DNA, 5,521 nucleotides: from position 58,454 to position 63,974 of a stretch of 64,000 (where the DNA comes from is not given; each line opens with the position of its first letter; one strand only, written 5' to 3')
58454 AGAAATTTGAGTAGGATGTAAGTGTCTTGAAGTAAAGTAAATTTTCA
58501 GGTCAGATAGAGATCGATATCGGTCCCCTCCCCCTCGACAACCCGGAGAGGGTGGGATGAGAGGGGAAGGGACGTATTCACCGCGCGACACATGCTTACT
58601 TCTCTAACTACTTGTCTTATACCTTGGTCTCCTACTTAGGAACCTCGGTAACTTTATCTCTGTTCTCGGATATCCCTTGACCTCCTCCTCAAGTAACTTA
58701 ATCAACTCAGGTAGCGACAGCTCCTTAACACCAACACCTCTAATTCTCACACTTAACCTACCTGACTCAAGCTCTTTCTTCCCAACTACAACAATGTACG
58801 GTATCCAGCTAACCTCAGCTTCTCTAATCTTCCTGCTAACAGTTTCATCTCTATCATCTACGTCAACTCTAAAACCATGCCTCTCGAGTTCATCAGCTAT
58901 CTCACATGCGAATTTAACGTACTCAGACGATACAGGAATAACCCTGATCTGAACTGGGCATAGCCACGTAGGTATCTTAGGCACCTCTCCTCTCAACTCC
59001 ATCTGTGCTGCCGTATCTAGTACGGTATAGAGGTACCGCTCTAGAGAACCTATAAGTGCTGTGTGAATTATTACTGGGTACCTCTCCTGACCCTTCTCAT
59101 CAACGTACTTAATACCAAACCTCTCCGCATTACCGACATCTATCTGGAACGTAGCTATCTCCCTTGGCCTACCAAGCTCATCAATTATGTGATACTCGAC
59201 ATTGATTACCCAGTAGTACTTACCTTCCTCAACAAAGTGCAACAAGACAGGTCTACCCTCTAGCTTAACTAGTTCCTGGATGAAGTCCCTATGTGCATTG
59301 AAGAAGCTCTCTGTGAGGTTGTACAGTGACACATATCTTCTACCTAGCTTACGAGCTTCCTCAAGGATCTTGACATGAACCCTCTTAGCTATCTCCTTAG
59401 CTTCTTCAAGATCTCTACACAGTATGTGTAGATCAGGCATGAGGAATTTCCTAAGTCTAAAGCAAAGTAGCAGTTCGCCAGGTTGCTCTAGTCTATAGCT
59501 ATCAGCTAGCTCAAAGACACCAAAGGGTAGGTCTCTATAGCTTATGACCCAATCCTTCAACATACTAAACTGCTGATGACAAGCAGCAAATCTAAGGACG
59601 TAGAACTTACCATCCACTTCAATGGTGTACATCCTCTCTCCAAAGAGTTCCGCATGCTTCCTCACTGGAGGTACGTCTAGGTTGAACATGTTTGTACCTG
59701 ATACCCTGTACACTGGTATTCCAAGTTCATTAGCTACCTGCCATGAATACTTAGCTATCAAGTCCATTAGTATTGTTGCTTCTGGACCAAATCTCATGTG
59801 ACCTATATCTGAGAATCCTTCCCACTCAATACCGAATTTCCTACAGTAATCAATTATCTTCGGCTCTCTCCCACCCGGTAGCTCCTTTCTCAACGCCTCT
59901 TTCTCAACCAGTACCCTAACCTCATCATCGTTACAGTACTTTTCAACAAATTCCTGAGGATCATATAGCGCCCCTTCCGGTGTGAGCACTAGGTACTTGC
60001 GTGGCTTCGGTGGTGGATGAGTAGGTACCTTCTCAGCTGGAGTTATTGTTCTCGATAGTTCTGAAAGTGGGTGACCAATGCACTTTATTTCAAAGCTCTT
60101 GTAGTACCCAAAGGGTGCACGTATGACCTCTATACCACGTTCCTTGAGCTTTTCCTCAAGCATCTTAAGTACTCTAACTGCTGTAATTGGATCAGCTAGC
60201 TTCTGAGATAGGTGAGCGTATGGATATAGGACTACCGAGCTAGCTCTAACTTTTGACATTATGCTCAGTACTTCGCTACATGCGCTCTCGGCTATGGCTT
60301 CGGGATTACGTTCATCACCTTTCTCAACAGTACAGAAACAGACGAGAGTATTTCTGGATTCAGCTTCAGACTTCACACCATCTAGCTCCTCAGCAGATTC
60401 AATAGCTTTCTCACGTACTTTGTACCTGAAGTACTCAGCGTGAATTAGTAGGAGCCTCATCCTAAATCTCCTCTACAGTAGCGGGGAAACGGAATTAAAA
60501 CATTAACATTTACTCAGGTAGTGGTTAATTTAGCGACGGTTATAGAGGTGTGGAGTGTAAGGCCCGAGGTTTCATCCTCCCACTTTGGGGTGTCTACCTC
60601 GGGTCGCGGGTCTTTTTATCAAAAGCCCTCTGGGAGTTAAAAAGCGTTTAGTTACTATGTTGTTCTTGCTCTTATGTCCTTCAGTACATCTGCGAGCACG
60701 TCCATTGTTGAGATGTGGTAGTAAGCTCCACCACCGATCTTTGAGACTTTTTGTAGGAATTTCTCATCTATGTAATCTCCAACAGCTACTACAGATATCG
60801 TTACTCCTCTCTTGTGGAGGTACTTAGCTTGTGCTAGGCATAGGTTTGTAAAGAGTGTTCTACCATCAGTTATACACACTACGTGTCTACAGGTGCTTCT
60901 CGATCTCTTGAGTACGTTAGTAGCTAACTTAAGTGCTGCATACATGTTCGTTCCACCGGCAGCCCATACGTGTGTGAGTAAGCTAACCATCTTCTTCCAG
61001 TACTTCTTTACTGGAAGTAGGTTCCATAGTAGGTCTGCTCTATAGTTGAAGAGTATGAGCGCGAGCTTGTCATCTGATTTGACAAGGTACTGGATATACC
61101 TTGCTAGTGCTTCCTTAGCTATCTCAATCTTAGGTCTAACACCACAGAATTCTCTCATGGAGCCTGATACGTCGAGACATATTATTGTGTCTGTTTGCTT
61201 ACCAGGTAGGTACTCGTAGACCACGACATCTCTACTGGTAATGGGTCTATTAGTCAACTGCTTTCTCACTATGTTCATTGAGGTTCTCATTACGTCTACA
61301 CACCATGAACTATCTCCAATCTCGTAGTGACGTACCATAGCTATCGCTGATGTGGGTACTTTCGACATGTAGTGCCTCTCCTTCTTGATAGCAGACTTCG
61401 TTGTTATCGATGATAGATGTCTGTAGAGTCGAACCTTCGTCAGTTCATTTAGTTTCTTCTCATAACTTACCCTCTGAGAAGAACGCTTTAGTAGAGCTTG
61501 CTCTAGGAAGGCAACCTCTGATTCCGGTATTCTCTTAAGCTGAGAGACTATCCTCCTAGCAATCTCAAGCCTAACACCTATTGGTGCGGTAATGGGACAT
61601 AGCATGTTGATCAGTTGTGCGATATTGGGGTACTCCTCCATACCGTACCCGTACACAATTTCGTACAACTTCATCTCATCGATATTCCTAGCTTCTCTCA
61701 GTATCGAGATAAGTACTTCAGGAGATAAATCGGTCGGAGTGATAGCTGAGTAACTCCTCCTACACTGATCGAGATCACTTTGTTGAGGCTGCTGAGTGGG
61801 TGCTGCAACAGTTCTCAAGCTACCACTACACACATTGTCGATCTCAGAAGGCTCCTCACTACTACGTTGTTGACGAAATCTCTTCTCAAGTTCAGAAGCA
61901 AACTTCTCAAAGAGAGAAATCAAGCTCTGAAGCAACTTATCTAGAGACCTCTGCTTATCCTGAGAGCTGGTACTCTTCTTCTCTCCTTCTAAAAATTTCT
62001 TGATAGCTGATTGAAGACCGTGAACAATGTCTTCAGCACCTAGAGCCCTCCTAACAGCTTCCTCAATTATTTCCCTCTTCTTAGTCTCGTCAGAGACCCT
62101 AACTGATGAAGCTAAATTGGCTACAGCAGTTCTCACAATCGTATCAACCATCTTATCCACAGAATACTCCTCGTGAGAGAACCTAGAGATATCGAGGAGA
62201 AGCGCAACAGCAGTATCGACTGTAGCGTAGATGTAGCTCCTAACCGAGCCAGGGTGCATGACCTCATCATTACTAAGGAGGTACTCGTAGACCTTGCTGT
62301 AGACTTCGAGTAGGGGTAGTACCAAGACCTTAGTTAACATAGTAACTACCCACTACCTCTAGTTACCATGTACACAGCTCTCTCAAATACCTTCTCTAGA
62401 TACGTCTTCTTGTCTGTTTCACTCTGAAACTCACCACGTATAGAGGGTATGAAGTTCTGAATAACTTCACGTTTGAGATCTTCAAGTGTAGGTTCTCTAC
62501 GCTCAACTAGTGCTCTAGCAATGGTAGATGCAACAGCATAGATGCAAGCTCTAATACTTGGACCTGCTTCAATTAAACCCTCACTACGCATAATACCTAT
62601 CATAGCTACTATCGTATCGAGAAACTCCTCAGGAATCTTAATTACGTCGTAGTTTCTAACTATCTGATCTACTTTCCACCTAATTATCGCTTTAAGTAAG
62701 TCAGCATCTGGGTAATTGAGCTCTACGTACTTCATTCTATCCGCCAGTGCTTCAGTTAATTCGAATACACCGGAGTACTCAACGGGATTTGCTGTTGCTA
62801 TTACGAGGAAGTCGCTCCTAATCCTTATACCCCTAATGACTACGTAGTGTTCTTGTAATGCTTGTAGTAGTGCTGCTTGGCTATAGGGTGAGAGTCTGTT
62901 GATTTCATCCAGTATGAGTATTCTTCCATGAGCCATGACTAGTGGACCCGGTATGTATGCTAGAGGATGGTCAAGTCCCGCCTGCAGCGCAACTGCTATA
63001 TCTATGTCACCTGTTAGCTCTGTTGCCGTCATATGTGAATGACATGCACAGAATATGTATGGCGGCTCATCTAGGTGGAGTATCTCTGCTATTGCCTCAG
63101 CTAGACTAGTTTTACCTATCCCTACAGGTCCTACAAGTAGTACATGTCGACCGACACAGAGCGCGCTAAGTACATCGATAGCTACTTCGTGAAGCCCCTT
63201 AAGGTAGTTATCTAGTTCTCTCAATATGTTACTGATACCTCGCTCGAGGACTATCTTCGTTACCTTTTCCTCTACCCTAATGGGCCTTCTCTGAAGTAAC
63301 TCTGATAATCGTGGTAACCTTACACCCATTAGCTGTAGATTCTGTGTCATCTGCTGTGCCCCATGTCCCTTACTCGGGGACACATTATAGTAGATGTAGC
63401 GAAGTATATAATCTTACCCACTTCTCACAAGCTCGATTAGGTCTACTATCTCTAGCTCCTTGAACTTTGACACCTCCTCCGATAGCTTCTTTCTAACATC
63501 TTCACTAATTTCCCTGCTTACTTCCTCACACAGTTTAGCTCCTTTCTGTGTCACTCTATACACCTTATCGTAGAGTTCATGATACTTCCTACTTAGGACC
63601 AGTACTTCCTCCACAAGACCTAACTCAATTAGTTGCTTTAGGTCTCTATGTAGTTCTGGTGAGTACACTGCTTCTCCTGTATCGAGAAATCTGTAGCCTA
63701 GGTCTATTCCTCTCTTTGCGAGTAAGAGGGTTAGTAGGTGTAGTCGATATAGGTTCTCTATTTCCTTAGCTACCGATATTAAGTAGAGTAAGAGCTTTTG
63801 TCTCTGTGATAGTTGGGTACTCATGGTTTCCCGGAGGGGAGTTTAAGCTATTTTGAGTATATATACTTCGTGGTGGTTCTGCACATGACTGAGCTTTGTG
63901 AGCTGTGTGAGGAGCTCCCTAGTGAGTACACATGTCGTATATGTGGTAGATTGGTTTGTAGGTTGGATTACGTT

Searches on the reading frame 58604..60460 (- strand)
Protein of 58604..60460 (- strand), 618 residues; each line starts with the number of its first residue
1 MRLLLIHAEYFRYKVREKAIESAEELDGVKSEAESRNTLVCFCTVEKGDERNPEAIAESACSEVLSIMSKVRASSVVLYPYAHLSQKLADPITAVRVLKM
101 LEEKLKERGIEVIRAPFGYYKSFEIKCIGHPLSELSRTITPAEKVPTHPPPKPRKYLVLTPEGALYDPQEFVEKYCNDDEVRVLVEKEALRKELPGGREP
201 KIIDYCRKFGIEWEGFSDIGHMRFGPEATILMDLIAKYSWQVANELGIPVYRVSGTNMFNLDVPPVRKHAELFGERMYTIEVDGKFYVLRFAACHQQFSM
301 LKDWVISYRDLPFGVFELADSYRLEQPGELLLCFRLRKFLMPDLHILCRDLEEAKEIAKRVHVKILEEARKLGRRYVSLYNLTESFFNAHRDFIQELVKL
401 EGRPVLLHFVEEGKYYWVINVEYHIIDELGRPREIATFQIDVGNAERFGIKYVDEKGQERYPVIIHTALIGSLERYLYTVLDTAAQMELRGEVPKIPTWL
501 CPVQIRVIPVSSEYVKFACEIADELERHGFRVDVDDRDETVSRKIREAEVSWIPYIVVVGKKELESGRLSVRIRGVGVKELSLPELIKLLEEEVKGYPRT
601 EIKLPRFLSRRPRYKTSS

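Call 26: search_protein_families(library=pfam, proteins=[window:58604-60460:-], max_evalue=0.001)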
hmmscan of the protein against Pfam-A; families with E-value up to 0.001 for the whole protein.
window:58604-60460:- (618 aa): 3 families
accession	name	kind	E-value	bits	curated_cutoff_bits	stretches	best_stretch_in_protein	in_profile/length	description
PF08915.16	tRNA-Thr_ED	-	1.6e-52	177.6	30.2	1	1-139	1-137/137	Archaea-specific editing domain of threonyl-tRNA synthetase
PF03129.25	HGTP_anticodon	-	3.2e-22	78.9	21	1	504-592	1-93/94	Anticodon binding domain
PF00587.30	tRNA-synt_2b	-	1.4e-16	61.5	29.3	1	278-482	1-177/179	tRNA synthetase class II core domain (G, H, P, S and T)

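Call 61: find_homologous_proteins(query=window:58604-60460:-, max_evalue=1e-50)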
Query window:58604-60460:- (618 aa): 4941 proteins with E <= 1e-50 among 8000 candidates; the best 120 are listed.
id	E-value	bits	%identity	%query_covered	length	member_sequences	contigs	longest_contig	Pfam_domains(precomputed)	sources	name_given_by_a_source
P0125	0.0e+0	1400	100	100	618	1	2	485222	PF03129.26,PF08915.17,PF00587.31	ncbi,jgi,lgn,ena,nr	ncbi:MAG: threonine--tRNA ligase [Thermoprotei archaeon]|nr:MAG: threonine--tRNA ligase [Thermoprote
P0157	0.0e+0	1136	78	100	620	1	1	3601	PF03129.26,PF08915.17,PF00587.31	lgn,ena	-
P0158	1.3e-258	878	62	100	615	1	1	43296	PF03129.26,PF08915.17,PF00587.31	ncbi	-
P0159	3.7e-251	853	61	99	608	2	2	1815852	PF03129.26,PF08915.17,PF00587.31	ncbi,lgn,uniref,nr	ncbi:threonine--tRNA ligase [Thermofilum pendens]|uniref:Threonine--tRNA ligase n=1 Tax=Thermofilum 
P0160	8.9e-251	852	60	99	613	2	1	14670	PF03129.26,PF08915.17,PF00587.31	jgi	-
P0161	9.9e-251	852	61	100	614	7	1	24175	PF03129.26,PF08915.17,PF00587.31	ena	-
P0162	1.4e-250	851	60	99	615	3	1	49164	PF03129.26,PF08915.17,PF00587.31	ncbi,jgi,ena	-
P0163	2.9e-247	840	59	100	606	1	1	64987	PF03129.26,PF08915.17,PF00587.31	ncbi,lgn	ncbi:MAG: threonine--tRNA ligase [Infirmifilum sp.]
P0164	3.4e-247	840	61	99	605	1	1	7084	PF03129.26,PF08915.17,PF00587.31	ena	-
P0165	7.7e-247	839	59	99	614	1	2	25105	PF03129.26,PF08915.17,PF00587.31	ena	-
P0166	8.5e-245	832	60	100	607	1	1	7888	PF03129.26,PF08915.17,PF00587.31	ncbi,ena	-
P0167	9.1e-245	832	59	100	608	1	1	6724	PF03129.26,PF08915.17,PF00587.31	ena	-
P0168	9.7e-245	832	60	100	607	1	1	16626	PF03129.26,PF08915.17,PF00587.31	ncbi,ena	-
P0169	1.1e-244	832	60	100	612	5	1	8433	PF03129.26,PF08915.17,PF00587.31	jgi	-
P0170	1.5e-244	831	60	100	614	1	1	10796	PF03129.26,PF08915.17,PF00587.31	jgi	-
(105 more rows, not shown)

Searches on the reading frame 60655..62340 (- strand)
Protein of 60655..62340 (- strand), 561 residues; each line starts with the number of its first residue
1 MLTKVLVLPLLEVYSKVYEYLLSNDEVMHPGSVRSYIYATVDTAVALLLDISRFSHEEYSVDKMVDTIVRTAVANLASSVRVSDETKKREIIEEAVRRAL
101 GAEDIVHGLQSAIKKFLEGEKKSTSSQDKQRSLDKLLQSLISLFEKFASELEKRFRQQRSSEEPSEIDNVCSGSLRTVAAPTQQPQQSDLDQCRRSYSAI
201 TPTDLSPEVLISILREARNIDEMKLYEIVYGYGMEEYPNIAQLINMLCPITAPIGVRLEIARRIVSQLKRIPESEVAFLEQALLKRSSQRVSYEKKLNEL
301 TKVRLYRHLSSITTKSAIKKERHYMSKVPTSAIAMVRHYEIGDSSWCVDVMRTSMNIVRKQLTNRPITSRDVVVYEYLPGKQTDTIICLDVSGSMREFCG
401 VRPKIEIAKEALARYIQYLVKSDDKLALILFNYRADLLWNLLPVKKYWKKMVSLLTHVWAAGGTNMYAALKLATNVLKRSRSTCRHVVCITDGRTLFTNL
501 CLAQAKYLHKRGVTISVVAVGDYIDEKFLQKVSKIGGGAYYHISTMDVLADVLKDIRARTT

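Call 26: search_protein_families(library=pfam, proteins=[window:60655-62340:-], max_evalue=0.001)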
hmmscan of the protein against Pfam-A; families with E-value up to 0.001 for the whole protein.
window:60655-62340:- (561 aa): 6 families
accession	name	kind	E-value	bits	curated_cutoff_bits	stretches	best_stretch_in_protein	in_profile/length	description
PF13519.12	VWA_2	-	2.9e-15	57.2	27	1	385-493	1-106/107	von Willebrand factor type A domain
PF00092.34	VWA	-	1.6e-11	45.2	23.8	1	386-552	3-171/174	von Willebrand factor type A domain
PF13768.12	VWA_3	-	2.8e-10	40.9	27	1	386-541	4-154/155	von Willebrand factor type A domain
PF01882.25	DUF58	-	0.00019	21.2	23.4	1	373-492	26-142/216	Protein of unknown function DUF58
PF05762.20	VWA_CoxE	-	0.00048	20.1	26.4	0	379-518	53-185/222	VWA domain containing CoxE-like protein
PF03850.20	Tfb4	-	0.00052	20.1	27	0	510-553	171-214/273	Transcription factor Tfb4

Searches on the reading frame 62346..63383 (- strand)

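Call 26: search_protein_families(library=pfam, proteins=[window:62346-63383:-], max_evalue=0.001)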
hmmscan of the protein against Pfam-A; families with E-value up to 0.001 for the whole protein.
window:62346-63383:- (345 aa): 12 families
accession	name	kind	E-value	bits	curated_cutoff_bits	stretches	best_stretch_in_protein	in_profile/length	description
PF07728.20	AAA_5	-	1.9e-21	76.9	22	1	80-217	1-139/139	AAA domain (dynein-related subfamily)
PF07726.17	AAA_3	-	5.2e-20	72.1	27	1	80-217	1-129/131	ATPase family associated with various cellular activities (AAA)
PF00158.32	Sigma54_activat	-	1.8e-09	37.9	20.2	1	76-199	20-142/168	Sigma-54 interaction domain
PF13401.12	AAA_22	-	1.1e-08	35.9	27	1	79-176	6-104/130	AAA domain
PF00004.35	AAA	-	1.6e-08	35.5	21.2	1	81-218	1-124/131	ATPase family associated with various cellular activities (AAA)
PF01078.27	Mg_chelatase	-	8.4e-08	32.3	20.3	0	74-102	18-46/207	Magnesium chelatase, subunit ChlI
PF13191.12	AAA_16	-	3.3e-06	28.1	32.6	1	78-179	22-123/167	AAA ATPase domain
PF05496.18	RuvB_N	-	4.9e-06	26.8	27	0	80-102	35-57/159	Holliday junction DNA helicase RuvB P-loop domain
PF13604.12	AAA_30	-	6.1e-06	26.5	27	1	80-182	20-118/191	AAA domain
PF00493.29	MCM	-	9.2e-06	25.4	23.3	1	80-213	59-184/224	MCM P-loop domain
PF08298.17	AAA_PrkA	-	0.00075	19.1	25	0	81-114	88-120/358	PrkA AAA domain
PF20030.5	bpMoxR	-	0.0009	18.8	27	0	52-191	5-135/205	MoxR domain in the MoxR-vWA-beta-propeller ternary systems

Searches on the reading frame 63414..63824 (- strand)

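Call 26: search_protein_families(library=pfam, proteins=[window:63414-63824:-], max_evalue=0.001)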
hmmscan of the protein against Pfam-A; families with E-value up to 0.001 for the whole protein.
window:63414-63824:- (136 aa): 1 family
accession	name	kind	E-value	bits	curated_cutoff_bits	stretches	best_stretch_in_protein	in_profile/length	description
PF14277.12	DUF4364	-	0.0007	19.9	26.9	0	75-123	48-94/162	Domain of unknown function (DUF4364)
